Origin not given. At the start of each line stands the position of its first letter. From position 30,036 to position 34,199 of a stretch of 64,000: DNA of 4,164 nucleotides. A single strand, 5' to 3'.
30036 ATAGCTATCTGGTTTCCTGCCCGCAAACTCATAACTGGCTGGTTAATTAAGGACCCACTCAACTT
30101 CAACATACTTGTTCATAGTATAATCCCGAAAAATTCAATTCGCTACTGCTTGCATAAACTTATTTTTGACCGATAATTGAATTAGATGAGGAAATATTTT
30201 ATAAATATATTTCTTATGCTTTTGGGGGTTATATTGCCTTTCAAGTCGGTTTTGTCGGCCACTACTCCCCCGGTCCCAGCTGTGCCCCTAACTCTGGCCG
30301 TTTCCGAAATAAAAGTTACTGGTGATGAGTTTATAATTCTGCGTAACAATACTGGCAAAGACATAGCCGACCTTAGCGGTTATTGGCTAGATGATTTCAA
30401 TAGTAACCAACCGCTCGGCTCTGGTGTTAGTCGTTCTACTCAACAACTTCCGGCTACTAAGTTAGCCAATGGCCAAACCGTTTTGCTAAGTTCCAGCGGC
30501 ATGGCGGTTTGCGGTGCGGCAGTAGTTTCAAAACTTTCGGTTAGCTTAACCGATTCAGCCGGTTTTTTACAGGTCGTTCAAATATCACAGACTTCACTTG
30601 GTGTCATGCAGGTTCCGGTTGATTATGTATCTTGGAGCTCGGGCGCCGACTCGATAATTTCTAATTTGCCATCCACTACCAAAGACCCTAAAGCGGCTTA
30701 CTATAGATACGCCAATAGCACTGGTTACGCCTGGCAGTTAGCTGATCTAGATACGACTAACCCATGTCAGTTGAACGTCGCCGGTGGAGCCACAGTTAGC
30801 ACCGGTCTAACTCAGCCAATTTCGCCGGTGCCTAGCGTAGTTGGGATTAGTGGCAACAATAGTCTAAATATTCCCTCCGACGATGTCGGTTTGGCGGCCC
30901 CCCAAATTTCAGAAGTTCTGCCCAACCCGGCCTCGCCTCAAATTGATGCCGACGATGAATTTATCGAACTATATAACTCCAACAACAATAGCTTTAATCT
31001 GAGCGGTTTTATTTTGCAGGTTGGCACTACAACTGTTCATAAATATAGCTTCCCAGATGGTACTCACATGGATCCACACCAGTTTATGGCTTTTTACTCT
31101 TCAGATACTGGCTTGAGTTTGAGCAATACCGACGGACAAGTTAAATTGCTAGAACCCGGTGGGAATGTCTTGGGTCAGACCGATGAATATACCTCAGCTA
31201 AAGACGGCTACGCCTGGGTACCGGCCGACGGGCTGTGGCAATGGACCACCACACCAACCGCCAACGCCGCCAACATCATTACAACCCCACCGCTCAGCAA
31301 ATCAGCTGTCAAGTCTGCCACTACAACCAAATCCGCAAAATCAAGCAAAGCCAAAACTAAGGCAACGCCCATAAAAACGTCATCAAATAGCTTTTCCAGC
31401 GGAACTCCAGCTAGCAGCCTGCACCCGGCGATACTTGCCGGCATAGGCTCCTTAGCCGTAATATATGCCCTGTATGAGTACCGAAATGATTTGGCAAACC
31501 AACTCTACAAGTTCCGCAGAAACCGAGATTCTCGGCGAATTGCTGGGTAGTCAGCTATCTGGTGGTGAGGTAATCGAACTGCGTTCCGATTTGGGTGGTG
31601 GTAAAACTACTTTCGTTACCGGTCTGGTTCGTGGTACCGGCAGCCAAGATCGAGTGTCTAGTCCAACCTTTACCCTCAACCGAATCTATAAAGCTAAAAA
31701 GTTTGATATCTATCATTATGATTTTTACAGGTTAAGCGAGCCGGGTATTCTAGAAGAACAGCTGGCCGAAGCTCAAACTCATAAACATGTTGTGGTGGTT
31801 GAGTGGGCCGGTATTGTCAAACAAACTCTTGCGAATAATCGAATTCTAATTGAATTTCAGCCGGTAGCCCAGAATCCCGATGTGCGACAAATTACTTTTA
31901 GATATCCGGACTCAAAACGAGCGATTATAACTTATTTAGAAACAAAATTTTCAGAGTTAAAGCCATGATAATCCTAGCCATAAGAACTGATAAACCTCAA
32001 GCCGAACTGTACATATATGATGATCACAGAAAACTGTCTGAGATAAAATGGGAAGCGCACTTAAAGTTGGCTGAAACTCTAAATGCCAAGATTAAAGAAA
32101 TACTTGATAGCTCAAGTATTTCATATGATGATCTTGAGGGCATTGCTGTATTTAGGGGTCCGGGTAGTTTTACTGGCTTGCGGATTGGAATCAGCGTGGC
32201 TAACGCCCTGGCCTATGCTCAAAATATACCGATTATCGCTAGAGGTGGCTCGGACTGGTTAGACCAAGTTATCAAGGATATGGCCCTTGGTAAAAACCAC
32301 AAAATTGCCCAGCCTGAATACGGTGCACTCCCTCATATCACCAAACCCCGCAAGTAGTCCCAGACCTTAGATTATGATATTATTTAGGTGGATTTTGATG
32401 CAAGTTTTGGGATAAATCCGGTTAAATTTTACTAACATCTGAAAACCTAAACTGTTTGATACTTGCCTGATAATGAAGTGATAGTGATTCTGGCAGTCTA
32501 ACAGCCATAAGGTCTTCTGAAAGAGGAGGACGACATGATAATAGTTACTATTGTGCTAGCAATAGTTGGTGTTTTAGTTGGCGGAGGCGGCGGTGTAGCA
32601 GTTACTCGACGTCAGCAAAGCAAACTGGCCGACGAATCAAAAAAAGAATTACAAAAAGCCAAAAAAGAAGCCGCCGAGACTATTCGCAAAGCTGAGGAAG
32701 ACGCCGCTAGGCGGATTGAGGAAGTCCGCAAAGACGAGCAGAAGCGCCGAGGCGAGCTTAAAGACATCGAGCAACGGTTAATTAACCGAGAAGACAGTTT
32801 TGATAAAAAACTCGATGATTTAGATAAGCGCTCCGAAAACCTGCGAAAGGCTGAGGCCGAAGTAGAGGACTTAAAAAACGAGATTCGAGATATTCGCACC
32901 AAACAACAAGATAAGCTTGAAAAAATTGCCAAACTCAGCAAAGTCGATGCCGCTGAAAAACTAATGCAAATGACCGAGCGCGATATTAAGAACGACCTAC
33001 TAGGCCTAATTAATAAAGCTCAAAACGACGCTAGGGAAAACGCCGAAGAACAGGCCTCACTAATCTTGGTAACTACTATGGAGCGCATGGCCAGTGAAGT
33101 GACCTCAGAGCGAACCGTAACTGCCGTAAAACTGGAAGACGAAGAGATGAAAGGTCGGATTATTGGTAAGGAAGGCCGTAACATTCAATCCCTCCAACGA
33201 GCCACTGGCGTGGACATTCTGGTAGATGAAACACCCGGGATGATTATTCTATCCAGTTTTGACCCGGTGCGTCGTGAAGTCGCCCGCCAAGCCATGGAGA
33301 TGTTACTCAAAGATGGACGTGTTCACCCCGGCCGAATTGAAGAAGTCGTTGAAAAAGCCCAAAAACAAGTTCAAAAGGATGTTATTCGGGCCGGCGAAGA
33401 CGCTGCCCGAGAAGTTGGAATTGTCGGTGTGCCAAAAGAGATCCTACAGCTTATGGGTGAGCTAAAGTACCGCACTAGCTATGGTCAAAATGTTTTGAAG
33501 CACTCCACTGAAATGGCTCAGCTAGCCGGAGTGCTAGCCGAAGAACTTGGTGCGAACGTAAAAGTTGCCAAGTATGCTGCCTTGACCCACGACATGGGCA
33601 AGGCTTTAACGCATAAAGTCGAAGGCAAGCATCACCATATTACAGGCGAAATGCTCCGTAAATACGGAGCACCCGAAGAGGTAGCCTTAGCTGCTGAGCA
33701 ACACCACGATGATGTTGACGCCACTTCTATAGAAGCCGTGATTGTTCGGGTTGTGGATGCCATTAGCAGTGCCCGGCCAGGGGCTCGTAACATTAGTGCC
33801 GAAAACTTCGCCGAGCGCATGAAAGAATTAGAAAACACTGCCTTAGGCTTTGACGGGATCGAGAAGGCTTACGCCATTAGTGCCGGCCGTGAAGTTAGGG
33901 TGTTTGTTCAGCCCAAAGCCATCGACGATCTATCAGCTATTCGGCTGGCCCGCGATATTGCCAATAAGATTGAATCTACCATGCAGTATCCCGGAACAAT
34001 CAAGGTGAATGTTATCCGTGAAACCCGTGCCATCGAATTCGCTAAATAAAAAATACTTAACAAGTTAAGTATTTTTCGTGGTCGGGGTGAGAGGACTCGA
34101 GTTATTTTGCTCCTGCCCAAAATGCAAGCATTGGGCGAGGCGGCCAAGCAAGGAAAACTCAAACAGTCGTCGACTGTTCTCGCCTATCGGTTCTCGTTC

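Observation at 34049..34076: Palindromic 20-26-nt repeat family; two copies act as bidirectional terminators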

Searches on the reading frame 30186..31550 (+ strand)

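Call 26: search_protein_families(library=pfam, proteins=[window:30186-31550:+])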
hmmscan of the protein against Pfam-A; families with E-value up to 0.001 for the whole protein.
window:30186-31550:+ (454 aa): 1 family
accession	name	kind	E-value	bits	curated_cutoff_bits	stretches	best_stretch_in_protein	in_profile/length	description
PF00932.25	LTD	-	4e-20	72.6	34.3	2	240-328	9-101/109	Lamin Tail Domain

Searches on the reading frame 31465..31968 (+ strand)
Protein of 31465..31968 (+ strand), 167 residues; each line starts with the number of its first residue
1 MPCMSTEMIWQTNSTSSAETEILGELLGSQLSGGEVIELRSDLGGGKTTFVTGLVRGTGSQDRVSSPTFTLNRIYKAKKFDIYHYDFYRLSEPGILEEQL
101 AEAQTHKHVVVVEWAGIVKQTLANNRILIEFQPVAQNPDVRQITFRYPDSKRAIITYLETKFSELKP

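Call 59: search_protein_families(library=ncbifam, proteins=[window:31465-31968:+], max_evalue=0.01)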
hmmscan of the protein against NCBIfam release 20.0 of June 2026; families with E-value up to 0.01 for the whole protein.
window:31465-31968:+ (167 aa): 2 families
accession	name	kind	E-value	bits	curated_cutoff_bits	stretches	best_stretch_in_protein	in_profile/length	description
TIGR00150.1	T6A_YjeE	equivalog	1.4e-26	92.9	60.1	1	21-141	9-130/135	tRNA (adenosine(37)-N6)-threonylcarbamoyltransferase complex ATPase subunit type 1 TsaE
NF007931.0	PRK10646.1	equivalog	9.4e-19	67.9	246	1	19-135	13-132/153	tRNA (adenosine(37)-N6)-threonylcarbamoyltransferase complex ATPase subunit type 1 TsaE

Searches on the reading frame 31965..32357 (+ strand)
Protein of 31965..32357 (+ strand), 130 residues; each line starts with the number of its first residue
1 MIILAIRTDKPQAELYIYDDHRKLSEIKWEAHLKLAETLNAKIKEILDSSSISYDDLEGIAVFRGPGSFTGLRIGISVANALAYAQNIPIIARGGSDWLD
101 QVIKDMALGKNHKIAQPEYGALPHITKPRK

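Call 59: search_protein_families(library=ncbifam, proteins=[window:31965-32357:+], max_evalue=0.01)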
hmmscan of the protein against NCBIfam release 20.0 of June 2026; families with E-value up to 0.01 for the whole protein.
window:31965-32357:+ (130 aa): 5 families
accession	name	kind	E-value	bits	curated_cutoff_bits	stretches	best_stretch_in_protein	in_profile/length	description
TIGR03725.1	T6A_YeaZ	equivalog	3.7e-22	79.3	69.3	1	3-92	1-90/212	tRNA (adenosine(37)-N6)-threonylcarbamoyltransferase complex dimerization subunit type 1 TsaB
TIGR03723.1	T6A_TsaD_YgjD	equivalog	6.5e-09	35.3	296.1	1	36-92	50-106/314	tRNA (adenosine(37)-N6)-threonylcarbamoyltransferase complex transferase subunit TsaD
TIGR03722.2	arch_KAE1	equivalog_domain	1.5e-07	30.8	375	1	32-92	43-103/323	KEOPS complex N(6)-L-threonylcarbamoyladenine synthase Kae1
TIGR00329.1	gcp_kae1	subfamily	5.4e-07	29.2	207.8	1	31-92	44-105/305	tRNA (adenosine(37)-N6)-threonylcarbamoyltransferase complex transferase subunit TsaD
NF007174.0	PRK09605.1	equivalog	1.6e-05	23.6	447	1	31-91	44-104/535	bifunctional N(6)-L-threonylcarbamoyladenine synthase/serine/threonine protein kinase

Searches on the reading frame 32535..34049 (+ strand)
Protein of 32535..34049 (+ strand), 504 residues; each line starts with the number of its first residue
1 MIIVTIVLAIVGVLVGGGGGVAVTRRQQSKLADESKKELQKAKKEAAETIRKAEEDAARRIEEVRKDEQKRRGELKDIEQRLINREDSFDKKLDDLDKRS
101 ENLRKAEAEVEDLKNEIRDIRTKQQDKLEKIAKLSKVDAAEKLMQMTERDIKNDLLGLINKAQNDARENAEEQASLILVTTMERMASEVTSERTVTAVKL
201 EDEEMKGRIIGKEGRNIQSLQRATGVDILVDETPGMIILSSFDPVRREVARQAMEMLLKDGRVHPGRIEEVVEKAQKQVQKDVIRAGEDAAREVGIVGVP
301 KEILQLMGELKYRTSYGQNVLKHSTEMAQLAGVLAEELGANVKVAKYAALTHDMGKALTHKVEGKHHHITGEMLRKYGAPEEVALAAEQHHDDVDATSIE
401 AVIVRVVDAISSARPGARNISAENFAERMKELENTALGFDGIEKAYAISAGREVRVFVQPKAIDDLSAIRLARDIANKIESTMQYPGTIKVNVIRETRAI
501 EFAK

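Call 26: search_protein_families(library=pfam, proteins=[window:32535-34049:+])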
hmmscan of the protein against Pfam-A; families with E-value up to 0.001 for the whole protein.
window:32535-34049:+ (504 aa): 4 families
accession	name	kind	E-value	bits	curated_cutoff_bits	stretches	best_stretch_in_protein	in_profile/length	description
PF12072.13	RNase_Y_N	-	1.8e-25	90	32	1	2-188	3-200/201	RNase Y N-terminal region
PF01966.28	HD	-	5.4e-15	56.1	22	1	320-411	1-114/116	HD domain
PF00013.35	KH_1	-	9.4e-07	28.9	21.5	1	203-252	8-62/66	KH domain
PF13083.13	KH_KhpA-B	-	3.4e-05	24.1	32.1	1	183-221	16-55/73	KhpA/KhpB, KH domain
